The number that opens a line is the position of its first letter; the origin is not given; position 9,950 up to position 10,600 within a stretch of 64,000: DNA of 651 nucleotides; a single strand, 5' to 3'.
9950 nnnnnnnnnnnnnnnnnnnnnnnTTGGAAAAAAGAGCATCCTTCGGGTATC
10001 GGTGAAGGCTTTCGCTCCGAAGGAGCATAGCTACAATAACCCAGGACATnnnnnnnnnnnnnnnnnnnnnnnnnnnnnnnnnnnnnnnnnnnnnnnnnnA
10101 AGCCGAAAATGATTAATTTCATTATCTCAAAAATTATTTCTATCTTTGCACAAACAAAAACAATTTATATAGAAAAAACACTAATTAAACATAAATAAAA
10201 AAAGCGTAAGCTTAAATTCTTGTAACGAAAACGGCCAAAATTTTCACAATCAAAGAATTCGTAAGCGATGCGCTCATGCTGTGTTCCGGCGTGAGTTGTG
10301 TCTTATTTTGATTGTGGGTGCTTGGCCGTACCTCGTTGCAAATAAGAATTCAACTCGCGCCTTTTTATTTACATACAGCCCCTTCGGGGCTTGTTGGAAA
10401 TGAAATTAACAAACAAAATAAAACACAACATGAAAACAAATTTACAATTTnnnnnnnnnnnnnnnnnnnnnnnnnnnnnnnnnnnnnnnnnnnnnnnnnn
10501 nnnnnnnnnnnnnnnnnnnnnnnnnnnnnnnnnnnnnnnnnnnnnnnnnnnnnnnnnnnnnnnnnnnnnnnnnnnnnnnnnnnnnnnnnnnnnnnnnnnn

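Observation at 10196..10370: Unassigned, covarying ~175-nt rod-like RNA element in the long 5' leader of a FISUMP-domain gene (copy 1 of 2)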

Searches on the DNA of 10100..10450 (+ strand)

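Call 5: search_rna_families(source=window, start=10100, end=10450, threshold=evalue, max_evalue=10, show_alignments=3)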
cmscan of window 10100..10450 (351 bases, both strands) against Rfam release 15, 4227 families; matches with E-value up to 10: 4.
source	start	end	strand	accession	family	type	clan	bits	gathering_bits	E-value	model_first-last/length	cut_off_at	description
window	10295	10429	+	RF00717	mir-315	Gene; miRNA;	-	15.7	63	6.4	1-83/83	no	mir-315 microRNA precursor family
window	10216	10258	+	RF00055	SNORD96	Gene; snRNA; snoRNA; CD-box;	CL00072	15.6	43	4.3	1-85/85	no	Small nucleolar RNA SNORD96 family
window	10310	10431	-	RF01443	S_pombe_snR91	Gene; snRNA; snoRNA; HACA-box;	-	14.2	50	6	1-144/144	no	small nucleolar RNA snR91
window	10366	10450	+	RF02515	AfaR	Gene; sRNA;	-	12.5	100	9.7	1-233/234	3'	AfaR small RNA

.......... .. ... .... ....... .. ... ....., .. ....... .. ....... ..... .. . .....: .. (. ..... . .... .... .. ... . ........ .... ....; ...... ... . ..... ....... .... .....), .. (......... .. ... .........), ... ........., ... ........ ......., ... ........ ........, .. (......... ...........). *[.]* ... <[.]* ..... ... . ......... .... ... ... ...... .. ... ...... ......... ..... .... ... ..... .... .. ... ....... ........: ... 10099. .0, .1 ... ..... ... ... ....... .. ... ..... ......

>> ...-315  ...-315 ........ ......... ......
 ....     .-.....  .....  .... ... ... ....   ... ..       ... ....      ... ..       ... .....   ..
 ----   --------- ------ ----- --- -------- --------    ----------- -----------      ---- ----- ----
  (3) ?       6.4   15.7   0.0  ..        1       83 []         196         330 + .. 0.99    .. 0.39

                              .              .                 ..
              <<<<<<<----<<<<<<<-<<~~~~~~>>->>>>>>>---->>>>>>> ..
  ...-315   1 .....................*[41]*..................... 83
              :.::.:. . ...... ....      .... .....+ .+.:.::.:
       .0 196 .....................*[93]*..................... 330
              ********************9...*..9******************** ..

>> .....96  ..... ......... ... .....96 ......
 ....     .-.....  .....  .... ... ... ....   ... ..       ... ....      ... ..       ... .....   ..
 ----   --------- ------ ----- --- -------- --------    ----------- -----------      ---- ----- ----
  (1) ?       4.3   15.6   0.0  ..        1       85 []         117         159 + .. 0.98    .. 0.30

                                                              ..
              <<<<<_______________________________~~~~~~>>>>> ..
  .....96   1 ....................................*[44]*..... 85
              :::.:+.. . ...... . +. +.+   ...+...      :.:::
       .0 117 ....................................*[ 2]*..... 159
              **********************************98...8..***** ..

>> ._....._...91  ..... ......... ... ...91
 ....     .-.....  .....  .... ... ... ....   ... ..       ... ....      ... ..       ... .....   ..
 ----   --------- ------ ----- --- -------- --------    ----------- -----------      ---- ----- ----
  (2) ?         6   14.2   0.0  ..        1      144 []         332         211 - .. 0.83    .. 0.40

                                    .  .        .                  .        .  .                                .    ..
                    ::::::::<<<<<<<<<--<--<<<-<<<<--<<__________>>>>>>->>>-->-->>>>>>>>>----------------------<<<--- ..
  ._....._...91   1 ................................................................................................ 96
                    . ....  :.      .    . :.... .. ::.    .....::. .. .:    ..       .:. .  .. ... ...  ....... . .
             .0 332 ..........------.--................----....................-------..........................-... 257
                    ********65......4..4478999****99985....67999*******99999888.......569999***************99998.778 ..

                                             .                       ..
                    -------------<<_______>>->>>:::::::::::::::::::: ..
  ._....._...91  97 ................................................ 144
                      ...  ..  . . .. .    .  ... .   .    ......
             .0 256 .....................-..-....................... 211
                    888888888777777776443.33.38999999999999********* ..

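Call 57: build_rna_model(alignment_id=A3, structure=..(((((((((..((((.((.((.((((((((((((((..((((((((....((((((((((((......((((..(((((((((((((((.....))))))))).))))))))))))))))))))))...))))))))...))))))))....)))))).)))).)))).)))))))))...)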
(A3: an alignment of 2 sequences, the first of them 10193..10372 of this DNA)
Model R1 built from alignment A3 (2 sequences, 183 columns); structure: as given.
model positions 183; base pairs 70; branch points 0; effective number of sequences 0.7; information 0.59 bits per position. Calibrated on 0.2 Mb of random sequence (short: E-values are rough).
structure used (alignment columns):
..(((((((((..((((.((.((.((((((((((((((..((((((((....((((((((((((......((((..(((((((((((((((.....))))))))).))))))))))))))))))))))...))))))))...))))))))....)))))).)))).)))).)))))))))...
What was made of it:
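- On Metabolite riboswitch: The fold is an unbranched hairpin (0 branch points, call 57).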

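Call 58: search_with_rna_model(model_id=R1, sources=[window, L001, L007, L008, L009, L010, L015, L016, L020, L012, L013, L014, L002, L003, L004, L005, L006, L011], max_evalue=10, make_alignment=true, show_alignments=3)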
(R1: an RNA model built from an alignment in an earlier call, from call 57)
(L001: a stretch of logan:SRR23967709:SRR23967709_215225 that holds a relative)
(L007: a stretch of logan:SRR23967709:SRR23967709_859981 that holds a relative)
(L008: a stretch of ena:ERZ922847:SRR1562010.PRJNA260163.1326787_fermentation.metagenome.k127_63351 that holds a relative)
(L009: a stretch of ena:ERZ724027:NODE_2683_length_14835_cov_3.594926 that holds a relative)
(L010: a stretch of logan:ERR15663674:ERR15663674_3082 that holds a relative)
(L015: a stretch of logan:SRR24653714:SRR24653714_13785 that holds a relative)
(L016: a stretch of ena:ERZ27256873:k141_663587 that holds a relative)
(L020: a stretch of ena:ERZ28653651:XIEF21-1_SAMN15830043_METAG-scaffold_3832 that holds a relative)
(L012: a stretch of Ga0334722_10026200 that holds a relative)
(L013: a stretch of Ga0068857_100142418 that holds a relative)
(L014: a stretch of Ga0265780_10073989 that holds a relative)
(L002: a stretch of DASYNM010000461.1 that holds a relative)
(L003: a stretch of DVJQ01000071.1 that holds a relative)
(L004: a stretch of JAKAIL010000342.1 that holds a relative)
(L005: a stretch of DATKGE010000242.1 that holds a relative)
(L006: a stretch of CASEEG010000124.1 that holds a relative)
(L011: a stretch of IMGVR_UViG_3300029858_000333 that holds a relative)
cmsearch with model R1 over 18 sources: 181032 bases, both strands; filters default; matches with E-value up to 10: 5.
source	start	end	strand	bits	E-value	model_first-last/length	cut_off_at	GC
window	10191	10373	+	210.9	3.1e-52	1-183/183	no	0.39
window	48379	48557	+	188.4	2.3e-46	1-183/183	no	0.38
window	48376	48556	-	34.4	3.2e-06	1-183/183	no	0.38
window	10191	10371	-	30.3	3.9e-05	1-183/183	no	0.39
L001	1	22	+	11.1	3.9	162-183/183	5'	0.32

Alignment A4: 5 matches aligned to the model, 240 columns, each read 5' to 3' on its own strand. Consensus structure (alignment columns), stored with it:
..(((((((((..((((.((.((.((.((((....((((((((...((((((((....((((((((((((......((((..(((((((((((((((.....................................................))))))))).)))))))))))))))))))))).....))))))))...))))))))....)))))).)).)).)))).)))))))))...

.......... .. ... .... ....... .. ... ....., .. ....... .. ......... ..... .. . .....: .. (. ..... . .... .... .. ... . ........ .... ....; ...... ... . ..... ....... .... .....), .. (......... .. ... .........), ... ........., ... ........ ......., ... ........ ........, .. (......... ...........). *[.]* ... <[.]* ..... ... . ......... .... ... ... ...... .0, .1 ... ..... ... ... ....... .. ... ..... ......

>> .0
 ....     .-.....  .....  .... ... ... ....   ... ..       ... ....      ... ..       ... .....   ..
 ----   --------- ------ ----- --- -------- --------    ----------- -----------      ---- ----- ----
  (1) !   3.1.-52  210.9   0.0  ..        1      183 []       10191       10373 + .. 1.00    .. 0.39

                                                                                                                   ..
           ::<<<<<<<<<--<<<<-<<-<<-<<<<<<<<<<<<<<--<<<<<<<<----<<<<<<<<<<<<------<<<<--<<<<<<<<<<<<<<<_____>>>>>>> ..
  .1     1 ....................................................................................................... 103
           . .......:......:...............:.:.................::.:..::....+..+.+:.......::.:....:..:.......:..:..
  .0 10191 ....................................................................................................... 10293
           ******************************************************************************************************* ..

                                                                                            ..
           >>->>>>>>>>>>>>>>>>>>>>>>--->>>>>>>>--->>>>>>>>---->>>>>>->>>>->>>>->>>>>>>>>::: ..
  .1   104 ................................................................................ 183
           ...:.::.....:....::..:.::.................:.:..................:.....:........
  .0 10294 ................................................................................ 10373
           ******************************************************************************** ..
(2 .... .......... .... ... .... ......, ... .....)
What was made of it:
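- Tried and rejected: Model R1 found only the two copies, their weak reverse-strand echoes and the L001 fragment in the 181 kb of sequence held (call 58).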

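Call 64: search_dna_similar(query=window:10183-10440:+, collection=phages, mode=distant, max_evalue=0.01, max_rows=10)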
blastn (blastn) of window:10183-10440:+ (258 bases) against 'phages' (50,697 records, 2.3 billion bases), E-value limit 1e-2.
No match.

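Call 65: search_dna_similar(query=window:10183-10440:+, collection=plasmids, mode=distant, max_evalue=0.01, max_rows=10)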
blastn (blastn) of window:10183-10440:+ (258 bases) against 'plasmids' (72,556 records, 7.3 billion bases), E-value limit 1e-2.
No match.
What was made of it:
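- There are no hits in phage or plasmid collections (calls 64, 65).
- Tried and rejected: There was no match (calls 64, 65).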

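Call 73: search_with_rna_model(model_id=R1, source=window, max_evalue=1e-20, make_alignment=true)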
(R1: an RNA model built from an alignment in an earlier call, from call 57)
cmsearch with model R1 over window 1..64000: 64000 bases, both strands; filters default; matches with E-value up to 1e-20: 2.
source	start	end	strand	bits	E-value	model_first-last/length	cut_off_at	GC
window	10191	10373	+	210.9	1.1e-52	1-183/183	no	0.39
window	48379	48557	+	188.4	8e-47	1-183/183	no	0.38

Alignment A6: 2 matches aligned to the model, 183 columns, each read 5' to 3' on its own strand. Consensus structure (alignment columns), stored with it:
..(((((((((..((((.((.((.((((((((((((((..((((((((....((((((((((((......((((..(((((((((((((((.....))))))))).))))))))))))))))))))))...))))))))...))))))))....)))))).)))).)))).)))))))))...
